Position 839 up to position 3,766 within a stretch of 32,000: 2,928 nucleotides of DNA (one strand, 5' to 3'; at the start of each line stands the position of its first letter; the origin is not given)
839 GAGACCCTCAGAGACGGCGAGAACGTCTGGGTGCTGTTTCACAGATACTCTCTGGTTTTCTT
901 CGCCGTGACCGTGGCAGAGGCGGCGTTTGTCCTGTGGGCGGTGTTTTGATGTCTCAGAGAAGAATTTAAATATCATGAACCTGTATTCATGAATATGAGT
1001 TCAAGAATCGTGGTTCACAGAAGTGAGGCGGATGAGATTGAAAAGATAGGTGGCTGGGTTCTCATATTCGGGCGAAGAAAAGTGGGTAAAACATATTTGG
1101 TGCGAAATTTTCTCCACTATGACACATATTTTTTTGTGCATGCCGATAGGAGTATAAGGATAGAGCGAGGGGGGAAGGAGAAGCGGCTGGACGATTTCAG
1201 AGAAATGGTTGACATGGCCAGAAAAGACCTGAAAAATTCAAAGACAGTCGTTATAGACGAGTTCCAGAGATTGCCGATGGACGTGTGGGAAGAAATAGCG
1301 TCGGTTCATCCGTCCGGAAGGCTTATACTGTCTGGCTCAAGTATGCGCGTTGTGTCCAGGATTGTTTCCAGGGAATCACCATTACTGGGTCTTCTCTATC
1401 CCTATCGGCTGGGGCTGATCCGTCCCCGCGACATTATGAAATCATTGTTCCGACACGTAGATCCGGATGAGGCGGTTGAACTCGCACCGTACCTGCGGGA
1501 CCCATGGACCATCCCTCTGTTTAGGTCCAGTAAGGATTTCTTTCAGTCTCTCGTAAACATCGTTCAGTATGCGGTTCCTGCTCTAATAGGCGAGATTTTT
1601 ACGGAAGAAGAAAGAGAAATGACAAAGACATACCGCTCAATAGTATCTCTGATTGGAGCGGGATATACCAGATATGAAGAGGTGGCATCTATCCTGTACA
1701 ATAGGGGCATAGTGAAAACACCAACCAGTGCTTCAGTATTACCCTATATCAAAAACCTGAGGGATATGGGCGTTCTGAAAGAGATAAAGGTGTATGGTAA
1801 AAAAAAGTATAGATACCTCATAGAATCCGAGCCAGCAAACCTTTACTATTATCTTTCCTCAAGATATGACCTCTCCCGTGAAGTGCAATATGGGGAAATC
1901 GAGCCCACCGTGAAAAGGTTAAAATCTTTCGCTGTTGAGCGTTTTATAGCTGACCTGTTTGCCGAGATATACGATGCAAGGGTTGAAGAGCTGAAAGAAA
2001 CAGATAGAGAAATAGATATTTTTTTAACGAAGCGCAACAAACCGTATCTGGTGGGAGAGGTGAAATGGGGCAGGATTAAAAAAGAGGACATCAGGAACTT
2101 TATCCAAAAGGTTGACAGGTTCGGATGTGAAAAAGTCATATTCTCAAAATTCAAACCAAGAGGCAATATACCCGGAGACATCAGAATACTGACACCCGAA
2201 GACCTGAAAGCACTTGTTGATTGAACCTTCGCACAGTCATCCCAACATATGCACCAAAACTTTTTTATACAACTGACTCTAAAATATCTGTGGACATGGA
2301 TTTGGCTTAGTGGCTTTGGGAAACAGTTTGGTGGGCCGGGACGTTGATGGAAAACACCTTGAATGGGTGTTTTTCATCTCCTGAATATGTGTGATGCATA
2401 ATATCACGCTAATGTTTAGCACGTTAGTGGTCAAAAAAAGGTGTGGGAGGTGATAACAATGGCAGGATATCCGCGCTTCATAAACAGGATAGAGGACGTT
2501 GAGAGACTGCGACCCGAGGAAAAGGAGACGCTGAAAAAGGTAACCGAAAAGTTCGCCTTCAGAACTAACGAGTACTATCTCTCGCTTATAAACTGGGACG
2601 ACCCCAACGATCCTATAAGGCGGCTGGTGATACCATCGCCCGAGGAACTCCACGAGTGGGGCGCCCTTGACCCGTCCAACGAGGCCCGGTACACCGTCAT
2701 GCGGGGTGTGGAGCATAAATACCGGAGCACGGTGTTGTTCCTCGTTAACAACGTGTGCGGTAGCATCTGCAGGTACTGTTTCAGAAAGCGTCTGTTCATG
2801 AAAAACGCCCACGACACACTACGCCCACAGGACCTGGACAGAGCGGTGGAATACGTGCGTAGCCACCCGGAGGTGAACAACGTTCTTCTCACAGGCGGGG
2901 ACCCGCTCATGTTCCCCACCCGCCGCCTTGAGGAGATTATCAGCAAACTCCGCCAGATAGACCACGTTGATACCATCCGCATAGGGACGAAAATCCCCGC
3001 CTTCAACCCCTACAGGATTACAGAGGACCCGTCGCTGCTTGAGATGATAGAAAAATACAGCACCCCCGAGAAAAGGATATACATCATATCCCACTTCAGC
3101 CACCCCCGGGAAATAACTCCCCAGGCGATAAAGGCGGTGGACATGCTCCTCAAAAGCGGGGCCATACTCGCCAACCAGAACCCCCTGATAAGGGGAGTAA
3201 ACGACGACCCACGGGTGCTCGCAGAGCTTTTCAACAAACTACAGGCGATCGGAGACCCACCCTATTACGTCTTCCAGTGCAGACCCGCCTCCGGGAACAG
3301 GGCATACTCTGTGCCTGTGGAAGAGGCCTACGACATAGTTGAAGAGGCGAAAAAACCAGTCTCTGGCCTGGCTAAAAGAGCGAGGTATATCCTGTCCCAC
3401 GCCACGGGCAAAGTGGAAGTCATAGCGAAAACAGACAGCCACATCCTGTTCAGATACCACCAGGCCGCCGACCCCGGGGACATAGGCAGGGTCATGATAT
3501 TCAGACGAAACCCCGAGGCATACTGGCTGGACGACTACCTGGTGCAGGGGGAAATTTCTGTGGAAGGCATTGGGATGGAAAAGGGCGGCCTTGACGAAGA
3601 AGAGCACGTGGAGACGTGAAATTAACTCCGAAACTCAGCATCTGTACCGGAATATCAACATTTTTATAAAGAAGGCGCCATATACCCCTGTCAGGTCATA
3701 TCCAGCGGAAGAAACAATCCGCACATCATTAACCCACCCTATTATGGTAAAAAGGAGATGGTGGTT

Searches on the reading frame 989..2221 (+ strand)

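Call 3: search_protein_families(library=pfam, proteins=[window:989-2221:+], max_evalue=0.01)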
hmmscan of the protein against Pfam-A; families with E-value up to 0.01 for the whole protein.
window:989-2221:+ (411 aa): 4 families
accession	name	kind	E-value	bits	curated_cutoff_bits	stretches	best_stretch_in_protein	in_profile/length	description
PF13173.12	AAA_14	-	1.7e-09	38.2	27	1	23-125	4-106/129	AAA domain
PF13479.12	AAA_24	-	5.1e-07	30.2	27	1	24-110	5-91/195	AAA domain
PF13401.12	AAA_22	-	1.5e-05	25.8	27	1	23-107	7-108/130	AAA domain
PF01443.25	Viral_helicase1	-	0.0054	17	21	1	33-105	10-81/228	Viral superfamily 1 RNA helicase core domain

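Call 4: search_protein_families(library=ncbifam, proteins=[window:989-2221:+], max_evalue=0.01)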
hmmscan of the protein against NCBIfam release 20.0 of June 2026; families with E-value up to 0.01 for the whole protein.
window:989-2221:+ (411 aa): 0 families

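Call 63: search_protein_families(library=padloc, proteins=[window:989-2221:+], max_evalue=0.001)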
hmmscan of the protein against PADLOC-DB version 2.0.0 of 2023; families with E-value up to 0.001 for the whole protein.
window:989-2221:+ (411 aa): 6 families
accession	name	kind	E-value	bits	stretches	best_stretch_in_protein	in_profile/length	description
PDLC04789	PDC-S01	-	1.6e-07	28.7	1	23-123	19-115/375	-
PDLC04984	PDC-S27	-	4.8e-07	27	1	23-95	25-92/474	-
PDLC04790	PDC-S01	-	7.3e-07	26.2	1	23-119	29-117/422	-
PDLC04792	PDC-S01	-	5.2e-05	20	1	24-119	22-123/452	-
PDLC04791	PDC-S01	-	0.00015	18.6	0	25-103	23-106/395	-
PDLC04786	PDC-S01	-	0.00076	16.3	0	25-96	24-100/439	-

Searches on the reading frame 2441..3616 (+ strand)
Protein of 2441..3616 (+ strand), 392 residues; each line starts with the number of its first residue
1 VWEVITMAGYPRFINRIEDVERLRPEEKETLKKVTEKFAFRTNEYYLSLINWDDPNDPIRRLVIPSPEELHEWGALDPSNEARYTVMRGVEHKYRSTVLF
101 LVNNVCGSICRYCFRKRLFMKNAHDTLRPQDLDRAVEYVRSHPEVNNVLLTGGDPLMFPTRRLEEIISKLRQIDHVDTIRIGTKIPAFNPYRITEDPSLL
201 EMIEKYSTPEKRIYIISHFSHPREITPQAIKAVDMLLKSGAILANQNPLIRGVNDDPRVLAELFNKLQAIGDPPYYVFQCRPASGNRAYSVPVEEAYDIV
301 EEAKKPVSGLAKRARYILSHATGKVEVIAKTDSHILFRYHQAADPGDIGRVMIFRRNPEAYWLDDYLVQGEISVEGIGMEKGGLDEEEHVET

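Call 3: search_protein_families(library=pfam, proteins=[window:2441-3616:+], max_evalue=0.01)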
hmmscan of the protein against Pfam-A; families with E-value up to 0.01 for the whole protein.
window:2441-3616:+ (392 aa): 2 families
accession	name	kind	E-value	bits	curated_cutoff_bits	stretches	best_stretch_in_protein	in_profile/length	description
PF04055.27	Radical_SAM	-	6.6e-10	39.8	29.5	1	103-256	4-157/166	Radical SAM superfamily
PF13353.11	Fer4_12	-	1.3e-05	26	22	1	101-174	10-81/137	4Fe-4S single cluster domain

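Call 4: search_protein_families(library=ncbifam, proteins=[window:2441-3616:+], max_evalue=0.01)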
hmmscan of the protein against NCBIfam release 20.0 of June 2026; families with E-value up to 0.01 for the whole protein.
window:2441-3616:+ (392 aa): 17 families
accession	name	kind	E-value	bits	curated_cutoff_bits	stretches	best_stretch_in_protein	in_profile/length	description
TIGR03820.1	lys_2_3_AblA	equivalog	1.3e-70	238.2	525.4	1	18-325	22-331/417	lysine 2,3-aminomutase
TIGR04368.1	Glu_2_3_NH3_mut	equivalog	2.3e-70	237.2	650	1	17-324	72-372/404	glutamate 2,3-aminomutase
TIGR04468.1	arg_2_3_am_muta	equivalog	9.5e-69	232.1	600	1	17-330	19-330/351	arginine 2,3-aminomutase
TIGR00238.1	TIGR00238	subfamily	1.5e-68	231.2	199.2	1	23-311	37-321/331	KamA family radical SAM protein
TIGR03822.1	AblA_like_2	hypoth_equivalog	1.7e-67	227.8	396.25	1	24-327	14-313/321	lysine-2,3-aminomutase-like protein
TIGR03821.1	EFP_modif_epmB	equivalog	1.7e-56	191.5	369.3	1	27-309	25-302/321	EF-P beta-lysylation protein EpmB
TIGR02666.1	moaA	equivalog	5e-08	32.3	284.05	1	102-183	16-98/336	GTP 3',8-cyclase MoaA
TIGR02491.1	NrdG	equivalog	0.00011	22.1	126.1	1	104-175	23-95/154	anaerobic ribonucleoside-triphosphate reductase activating protein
NF001199.0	PRK00164.2-1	equivalog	0.00011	21.5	231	1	102-177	18-89/308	GTP 3',8-cyclase MoaA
TIGR02668.1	moaA_archaeal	equivalog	0.00017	20.7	325.25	1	101-174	15-84/303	GTP 3',8-cyclase MoaA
NF038283.1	viperin_w_prok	equivalog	0.00055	19.2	180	1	100-174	6-83/281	viperin family antiviral radical SAM protein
TIGR03978.1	rSAM_paired_1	equivalog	0.00079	18.3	370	1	84-157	71-145/466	His-Xaa-Ser system radical SAM maturase HxsB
TIGR03963.1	rSAM_QueE_Clost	equivalog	0.0012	18.6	260.1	1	97-175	20-93/219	putative 7-carboxy-7-deazaguanine synthase QueE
TIGR02495.1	NrdG2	equivalog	0.0012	18.3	131.15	1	104-174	24-90/193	anaerobic ribonucleoside-triphosphate reductase activating protein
NF041707.1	rSAM_YhhB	equivalog_domain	0.0035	16.3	445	1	132-179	45-92/369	cyclophane-forming radical SAM/SPASM peptide maturase YhhB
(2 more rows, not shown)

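Call 63: search_protein_families(library=padloc, proteins=[window:2441-3616:+], max_evalue=0.001)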
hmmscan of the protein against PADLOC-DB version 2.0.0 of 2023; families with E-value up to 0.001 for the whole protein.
window:2441-3616:+ (392 aa): 1 family
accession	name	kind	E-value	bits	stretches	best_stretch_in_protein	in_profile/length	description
PDLC02903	pVip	-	2.3e-05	22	1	99-174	3-69/257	Viperins not associated with kinases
